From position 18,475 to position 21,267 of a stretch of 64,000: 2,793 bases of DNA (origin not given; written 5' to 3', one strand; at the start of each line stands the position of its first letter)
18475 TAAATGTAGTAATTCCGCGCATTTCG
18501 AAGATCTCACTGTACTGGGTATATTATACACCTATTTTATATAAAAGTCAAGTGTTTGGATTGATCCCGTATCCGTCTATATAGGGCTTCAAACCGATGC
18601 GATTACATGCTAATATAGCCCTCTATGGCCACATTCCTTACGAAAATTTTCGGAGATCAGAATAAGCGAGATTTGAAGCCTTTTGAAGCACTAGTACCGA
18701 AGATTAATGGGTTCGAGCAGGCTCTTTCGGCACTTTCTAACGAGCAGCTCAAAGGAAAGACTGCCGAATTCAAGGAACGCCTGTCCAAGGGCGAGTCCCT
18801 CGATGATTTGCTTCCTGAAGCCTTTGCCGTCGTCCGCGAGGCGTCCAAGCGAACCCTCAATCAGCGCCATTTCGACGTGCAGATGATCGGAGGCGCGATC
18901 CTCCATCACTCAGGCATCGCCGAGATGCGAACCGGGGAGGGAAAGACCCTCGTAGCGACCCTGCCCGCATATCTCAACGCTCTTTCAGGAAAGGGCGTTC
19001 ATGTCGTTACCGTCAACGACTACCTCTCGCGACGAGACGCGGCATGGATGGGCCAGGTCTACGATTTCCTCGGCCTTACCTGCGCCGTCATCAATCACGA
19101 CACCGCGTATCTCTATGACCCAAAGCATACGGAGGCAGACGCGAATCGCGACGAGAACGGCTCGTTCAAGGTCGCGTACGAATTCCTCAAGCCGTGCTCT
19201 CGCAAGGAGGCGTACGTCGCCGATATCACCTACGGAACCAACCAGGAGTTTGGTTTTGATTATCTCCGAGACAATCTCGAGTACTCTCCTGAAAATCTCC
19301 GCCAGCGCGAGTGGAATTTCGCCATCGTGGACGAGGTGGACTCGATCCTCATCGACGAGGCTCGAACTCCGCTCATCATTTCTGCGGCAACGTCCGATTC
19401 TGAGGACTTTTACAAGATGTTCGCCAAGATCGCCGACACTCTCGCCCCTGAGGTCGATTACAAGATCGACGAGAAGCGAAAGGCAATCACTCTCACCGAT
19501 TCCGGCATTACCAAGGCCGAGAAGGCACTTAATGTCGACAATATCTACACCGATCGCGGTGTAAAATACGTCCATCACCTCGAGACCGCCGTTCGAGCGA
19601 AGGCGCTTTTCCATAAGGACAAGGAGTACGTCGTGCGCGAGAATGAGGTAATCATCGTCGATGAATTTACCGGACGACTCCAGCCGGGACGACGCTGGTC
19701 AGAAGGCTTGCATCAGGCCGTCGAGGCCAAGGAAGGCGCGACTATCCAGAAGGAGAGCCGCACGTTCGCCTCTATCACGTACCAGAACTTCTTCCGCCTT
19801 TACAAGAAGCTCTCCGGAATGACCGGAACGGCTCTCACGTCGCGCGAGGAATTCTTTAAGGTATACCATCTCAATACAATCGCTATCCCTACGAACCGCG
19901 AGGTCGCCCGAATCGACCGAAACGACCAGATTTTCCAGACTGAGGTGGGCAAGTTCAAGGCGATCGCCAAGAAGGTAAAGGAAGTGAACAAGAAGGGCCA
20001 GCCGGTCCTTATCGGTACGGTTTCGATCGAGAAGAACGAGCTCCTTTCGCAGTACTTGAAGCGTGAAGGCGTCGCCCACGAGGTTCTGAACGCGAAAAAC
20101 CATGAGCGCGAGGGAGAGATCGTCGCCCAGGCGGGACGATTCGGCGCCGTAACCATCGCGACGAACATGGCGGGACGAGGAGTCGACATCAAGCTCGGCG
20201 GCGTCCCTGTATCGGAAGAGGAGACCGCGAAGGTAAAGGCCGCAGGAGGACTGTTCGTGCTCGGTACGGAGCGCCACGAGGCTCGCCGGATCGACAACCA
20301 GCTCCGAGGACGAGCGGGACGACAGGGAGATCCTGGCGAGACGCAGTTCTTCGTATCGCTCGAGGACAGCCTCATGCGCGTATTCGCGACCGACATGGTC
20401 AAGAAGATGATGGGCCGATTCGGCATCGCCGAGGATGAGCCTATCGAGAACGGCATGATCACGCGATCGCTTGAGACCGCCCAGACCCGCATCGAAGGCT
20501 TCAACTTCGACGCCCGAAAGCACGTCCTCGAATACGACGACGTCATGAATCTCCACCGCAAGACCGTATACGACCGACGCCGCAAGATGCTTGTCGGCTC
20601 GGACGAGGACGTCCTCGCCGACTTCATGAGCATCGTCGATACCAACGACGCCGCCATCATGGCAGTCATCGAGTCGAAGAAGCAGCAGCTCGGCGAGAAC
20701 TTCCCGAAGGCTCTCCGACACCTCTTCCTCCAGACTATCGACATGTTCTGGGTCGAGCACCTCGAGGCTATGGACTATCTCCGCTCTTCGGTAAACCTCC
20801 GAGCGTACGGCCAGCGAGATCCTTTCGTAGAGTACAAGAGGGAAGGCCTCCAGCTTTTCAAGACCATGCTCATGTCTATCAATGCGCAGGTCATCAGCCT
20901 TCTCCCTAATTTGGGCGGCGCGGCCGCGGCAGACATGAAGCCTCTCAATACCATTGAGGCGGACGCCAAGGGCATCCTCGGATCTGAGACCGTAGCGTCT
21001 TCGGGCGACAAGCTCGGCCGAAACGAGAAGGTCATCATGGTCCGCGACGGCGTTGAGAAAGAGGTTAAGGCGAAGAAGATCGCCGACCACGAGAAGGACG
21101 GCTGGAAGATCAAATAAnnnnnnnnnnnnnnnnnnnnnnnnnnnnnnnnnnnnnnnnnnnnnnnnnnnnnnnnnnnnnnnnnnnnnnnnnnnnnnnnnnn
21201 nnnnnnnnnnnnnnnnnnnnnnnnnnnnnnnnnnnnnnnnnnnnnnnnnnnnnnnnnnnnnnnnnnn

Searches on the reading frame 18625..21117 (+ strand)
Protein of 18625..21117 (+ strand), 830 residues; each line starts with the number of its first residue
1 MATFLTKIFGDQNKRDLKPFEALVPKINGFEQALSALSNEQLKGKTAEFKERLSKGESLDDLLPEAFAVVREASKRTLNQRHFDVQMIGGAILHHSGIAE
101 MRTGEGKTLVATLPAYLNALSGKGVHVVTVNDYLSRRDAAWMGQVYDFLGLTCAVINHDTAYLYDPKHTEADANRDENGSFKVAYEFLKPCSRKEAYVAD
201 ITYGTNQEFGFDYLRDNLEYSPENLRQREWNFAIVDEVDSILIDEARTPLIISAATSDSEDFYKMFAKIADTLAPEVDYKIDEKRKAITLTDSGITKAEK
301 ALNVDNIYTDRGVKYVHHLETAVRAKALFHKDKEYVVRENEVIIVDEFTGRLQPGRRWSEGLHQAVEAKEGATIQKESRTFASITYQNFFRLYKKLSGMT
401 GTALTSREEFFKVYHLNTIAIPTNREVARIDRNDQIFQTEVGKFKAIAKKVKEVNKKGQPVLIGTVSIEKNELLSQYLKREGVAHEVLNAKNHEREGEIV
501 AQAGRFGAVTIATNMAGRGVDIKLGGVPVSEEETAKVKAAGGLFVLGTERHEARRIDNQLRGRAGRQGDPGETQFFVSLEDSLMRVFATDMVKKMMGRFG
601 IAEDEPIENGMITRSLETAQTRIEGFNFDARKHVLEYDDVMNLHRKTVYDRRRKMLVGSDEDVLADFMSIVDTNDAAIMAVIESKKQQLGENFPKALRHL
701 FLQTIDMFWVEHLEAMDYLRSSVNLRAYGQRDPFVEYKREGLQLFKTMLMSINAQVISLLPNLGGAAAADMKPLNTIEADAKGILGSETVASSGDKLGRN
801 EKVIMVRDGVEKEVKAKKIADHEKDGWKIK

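Call 15: search_protein_families(library=pfam, proteins=[window:18625-21117:+])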
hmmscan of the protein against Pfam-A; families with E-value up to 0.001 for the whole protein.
window:18625-21117:+ (830 aa): 4 families
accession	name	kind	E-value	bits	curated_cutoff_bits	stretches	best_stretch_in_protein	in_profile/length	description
PF07517.20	SecA_DEAD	-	3.8e-122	407.5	24.6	1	6-410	2-289/290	SecA DEAD-like domain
PF21090.3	P-loop_SecA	-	2.6e-79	266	27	1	427-604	2-205/205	SecA P-loop domain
PF07516.18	SecA_SW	-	1e-46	160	26.7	2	676-760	113-196/200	SecA Wing and Scaffold domain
PF01043.26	SecA_PP_bind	-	1e-40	139.2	23.5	1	259-367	2-110/110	SecA preprotein cross-linking domain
